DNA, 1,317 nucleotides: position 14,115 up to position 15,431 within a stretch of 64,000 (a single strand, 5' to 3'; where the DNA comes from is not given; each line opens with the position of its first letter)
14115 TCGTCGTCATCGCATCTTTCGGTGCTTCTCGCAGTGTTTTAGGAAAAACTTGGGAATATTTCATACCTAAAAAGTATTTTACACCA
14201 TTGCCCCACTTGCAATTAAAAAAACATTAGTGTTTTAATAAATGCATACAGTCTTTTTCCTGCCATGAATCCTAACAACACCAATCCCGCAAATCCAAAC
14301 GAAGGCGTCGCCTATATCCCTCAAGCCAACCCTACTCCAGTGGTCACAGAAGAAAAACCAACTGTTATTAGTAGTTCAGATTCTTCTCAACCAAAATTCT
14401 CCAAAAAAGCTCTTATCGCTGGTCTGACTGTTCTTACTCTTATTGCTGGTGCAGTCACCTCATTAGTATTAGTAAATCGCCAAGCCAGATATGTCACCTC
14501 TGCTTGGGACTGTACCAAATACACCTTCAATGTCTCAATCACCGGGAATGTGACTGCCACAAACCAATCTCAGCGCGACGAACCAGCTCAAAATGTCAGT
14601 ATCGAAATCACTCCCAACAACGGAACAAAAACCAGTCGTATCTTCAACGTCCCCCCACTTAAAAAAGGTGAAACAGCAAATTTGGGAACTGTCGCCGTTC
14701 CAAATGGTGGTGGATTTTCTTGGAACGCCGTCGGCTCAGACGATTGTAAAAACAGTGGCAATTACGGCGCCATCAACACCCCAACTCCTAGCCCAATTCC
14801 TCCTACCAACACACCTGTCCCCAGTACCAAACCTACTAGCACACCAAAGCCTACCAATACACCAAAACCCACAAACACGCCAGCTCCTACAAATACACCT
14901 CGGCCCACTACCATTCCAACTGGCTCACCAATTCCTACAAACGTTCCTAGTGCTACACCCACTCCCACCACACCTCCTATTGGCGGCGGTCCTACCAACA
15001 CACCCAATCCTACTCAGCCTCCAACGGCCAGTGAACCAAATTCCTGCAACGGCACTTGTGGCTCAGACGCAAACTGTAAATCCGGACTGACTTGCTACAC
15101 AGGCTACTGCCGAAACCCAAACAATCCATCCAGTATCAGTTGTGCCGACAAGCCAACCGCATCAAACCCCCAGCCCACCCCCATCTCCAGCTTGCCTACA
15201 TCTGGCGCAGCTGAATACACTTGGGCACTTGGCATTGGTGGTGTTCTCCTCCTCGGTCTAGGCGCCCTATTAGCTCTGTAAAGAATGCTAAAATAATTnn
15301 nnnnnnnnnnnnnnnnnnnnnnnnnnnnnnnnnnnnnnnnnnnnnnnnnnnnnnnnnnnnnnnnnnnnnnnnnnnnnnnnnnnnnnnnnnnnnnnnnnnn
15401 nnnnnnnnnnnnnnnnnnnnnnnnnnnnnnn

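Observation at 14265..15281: Sortase-type surface protein sharing a novel 'CRNP' cysteine module with the sortase-adjacent protein at 55475-56257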

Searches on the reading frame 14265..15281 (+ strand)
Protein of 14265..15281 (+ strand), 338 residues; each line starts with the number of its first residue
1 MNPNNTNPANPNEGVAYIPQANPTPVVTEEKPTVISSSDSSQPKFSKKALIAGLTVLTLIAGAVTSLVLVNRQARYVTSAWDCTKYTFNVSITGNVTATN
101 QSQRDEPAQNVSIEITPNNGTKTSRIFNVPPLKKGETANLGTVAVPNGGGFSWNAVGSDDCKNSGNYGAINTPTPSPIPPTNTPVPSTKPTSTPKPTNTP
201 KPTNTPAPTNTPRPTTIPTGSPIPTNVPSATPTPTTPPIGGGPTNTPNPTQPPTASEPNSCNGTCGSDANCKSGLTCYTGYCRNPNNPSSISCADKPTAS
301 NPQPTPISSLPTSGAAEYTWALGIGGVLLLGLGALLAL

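Call 3: search_protein_families(library=pfam, proteins=[window:14265-15281:+], max_evalue=1)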
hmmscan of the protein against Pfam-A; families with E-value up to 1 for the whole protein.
window:14265-15281:+ (338 aa): 1 family
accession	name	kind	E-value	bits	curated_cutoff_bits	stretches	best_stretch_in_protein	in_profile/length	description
PF09307.15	MHC2-interact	-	0.12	12.7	26.9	1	30-78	12-62/109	CLIP, MHC2 interacting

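Call 4: search_protein_families(library=ncbifam, proteins=[window:14265-15281:+], max_evalue=1)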
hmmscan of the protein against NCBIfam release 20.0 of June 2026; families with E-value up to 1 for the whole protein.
window:14265-15281:+ (338 aa): 2 families
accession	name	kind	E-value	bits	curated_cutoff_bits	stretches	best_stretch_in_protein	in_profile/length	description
NF009594.0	PRK13036.1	equivalog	0.072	13.1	369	1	85-125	107-146/227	superantigen-like protein SSL11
TIGR04526.1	predic_Ig_block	subfamily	0.64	8.9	150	1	88-238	25-148/693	putative immunoglobulin-blocking virulence protein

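Call 10: find_homologous_proteins(query=window:14265-15281:+, max_evalue=0.01)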
Query window:14265-15281:+ (338 aa): 115 proteins with E <= 0.01 among 8000 candidates.
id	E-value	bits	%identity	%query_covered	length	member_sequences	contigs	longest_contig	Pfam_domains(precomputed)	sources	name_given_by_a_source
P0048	8.9e-69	251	66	31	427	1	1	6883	-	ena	-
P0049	3.0e-48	183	44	38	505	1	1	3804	-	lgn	-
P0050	1.9e-42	164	54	15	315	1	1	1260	-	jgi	jgi:hypothetical protein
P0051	8.3e-36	142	43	11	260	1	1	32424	-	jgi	-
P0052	3.4e-34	137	41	42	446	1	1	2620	-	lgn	-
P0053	6.4e-32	129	65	28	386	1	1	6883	-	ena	-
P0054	3.7e-29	120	51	28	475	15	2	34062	-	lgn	-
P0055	2.3e-26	111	44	40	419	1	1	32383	-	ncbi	-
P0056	8.4e-23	99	40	63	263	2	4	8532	-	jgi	jgi:hypothetical protein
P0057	1.4e-22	99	63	15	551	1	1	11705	-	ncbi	-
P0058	2.2e-21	95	38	46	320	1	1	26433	-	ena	-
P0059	9.6e-20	89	37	55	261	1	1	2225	-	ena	-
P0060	2.6e-19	88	38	59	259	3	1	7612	-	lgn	-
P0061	9.0e-19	86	64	15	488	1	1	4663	-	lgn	-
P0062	1.3e-17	82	36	41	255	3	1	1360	-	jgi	jgi:hypothetical protein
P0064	7.1e-17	80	42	51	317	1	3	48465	PF00041.28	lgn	-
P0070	3.6e-15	74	35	42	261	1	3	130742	-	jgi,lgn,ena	-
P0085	6.8e-8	50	45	25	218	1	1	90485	-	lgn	-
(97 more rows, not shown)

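Call 41: find_encoding_contigs(protein=P0055, flank=6000, max_places=1)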
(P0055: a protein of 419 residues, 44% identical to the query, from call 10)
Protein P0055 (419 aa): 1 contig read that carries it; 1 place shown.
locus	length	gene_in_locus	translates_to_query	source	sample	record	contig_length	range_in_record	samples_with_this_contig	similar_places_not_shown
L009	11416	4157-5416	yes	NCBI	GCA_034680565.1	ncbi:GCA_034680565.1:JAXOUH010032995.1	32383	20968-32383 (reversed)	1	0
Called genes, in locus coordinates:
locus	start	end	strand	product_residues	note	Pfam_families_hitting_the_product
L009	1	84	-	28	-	?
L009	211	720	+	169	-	-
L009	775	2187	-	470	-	PF00587:tRNA-synt_2b, PF03129:HGTP_anticodon, PF09180:ProRS-C_1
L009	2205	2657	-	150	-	-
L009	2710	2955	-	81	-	-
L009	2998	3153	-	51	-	-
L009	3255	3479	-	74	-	-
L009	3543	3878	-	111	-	-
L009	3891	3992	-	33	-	-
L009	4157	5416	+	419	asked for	-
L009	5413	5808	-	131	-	-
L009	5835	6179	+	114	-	PF01329:Pterin_4a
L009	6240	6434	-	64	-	-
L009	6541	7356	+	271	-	-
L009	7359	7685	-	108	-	-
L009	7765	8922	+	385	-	PF00579:tRNA-synt_1b, PF16714:TyrRSs_C (weak), PF22421:SYY_C-terminal, PF01479:S4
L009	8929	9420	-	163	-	-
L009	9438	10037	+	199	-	-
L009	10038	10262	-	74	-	-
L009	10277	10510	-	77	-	-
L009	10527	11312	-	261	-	PF03808:Glyco_tran_WecG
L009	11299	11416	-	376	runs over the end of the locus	PF13439:Glyco_transf_4, PF20706:GT4-conflict, PF00534:Glycos_transf_1, PF13692:Glyco_trans_1_4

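Call 42: find_encoding_contigs(protein=P0048, flank=6000, max_places=1)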
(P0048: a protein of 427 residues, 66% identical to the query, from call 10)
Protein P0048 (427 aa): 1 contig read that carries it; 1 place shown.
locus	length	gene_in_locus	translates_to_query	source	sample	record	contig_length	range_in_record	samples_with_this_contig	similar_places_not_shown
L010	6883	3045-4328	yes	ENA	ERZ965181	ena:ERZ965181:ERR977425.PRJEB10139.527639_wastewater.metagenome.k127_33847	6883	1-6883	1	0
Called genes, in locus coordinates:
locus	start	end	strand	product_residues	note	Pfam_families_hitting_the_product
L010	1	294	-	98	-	?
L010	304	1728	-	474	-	PF00587:tRNA-synt_2b, PF03129:HGTP_anticodon, PF09180:ProRS-C_1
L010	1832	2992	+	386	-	-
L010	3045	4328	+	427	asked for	-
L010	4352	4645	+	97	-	-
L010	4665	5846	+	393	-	PF00579:tRNA-synt_1b, PF22421:SYY_C-terminal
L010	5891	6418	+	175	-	-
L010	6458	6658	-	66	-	-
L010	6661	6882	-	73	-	?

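Call 48: find_encoding_contigs(protein=P0070, flank=10000, max_places=1)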
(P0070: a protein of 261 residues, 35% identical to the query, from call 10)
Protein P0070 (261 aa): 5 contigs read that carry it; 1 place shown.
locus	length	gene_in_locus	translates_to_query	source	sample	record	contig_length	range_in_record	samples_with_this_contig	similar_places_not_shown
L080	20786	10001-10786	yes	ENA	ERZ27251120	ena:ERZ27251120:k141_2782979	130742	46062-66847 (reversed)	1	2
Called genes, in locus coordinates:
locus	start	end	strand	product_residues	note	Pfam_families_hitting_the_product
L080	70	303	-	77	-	-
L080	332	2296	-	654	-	PF00012:HSP70, PF06723:MreB_Mbl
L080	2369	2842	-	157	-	PF01025:GrpE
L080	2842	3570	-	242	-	PF01628:HrcA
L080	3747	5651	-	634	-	PF03023:MurJ, PF13440:Polysacc_synt_3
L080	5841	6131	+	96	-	PF01649:Ribosomal_S20p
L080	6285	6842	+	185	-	PF05137:PilN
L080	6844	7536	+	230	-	-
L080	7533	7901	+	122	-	-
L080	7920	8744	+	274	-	PF00041:fn3 (weak), PF16656:Pur_ac_phosph_N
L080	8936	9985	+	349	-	-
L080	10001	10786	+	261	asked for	-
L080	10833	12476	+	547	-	-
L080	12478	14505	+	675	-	PF10060:DUF2298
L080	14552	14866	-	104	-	-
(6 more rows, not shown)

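Call 49: find_encoding_contigs(protein=P0085, flank=10000, max_places=1)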
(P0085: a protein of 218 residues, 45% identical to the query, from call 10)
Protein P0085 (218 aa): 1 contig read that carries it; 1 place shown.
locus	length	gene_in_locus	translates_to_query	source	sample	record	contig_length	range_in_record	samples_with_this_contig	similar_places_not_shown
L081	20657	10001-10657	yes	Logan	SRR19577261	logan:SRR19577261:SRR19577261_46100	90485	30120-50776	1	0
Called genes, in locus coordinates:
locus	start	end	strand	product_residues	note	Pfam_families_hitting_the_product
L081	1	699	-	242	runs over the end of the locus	PF01628:HrcA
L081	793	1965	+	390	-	PF00963:Cohesin (weak), PF19077:Big_13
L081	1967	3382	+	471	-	PF01229:Glyco_hydro_39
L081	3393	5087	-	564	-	PF03023:MurJ, PF13440:Polysacc_synt_3, PF01554:MatE (weak)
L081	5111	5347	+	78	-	PF01649:Ribosomal_S20p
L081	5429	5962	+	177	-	PF05137:PilN (faint)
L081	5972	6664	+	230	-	PF04350:PilO (weak)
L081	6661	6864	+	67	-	-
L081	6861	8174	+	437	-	PF16656:Pur_ac_phosph_N (weak)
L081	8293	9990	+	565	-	-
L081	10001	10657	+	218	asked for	-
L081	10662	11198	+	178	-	-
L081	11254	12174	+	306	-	PF01544:CorA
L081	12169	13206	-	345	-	PF03816:LytR_cpsA_psr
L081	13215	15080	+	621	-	PF00580:UvrD-helicase, PF13245:AAA_19, PF13604:AAA_30 (faint), PF01443:Viral_helicase1 (faint), PF13361:UvrD_C, PF13538:UvrD_C_2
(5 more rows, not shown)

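Call 82: find_encoding_contigs(protein=P0064, flank=8000, max_places=1)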
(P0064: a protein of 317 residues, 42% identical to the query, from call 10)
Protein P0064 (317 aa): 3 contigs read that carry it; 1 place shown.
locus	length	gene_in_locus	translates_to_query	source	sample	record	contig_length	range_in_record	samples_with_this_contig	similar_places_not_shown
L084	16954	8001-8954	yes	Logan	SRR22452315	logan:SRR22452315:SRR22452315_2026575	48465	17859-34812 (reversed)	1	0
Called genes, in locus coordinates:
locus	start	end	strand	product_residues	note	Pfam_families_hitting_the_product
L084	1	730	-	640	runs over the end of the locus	PF00012:HSP70, PF06723:MreB_Mbl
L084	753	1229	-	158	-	PF01025:GrpE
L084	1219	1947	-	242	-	PF01628:HrcA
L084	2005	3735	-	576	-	PF03023:MurJ, PF13440:Polysacc_synt_3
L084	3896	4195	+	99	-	PF01649:Ribosomal_S20p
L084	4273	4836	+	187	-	PF05137:PilN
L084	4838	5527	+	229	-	-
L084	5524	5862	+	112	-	-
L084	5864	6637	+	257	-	PF00041:fn3 (weak), PF16656:Pur_ac_phosph_N, PF13620:CarboxypepD_reg (faint)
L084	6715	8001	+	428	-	-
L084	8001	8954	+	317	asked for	PF00041:fn3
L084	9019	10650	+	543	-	PF02366:PMT (weak), PF13231:PMT_2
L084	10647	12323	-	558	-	-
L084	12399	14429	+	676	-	PF10060:DUF2298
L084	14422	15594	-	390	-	PF03816:LytR_cpsA_psr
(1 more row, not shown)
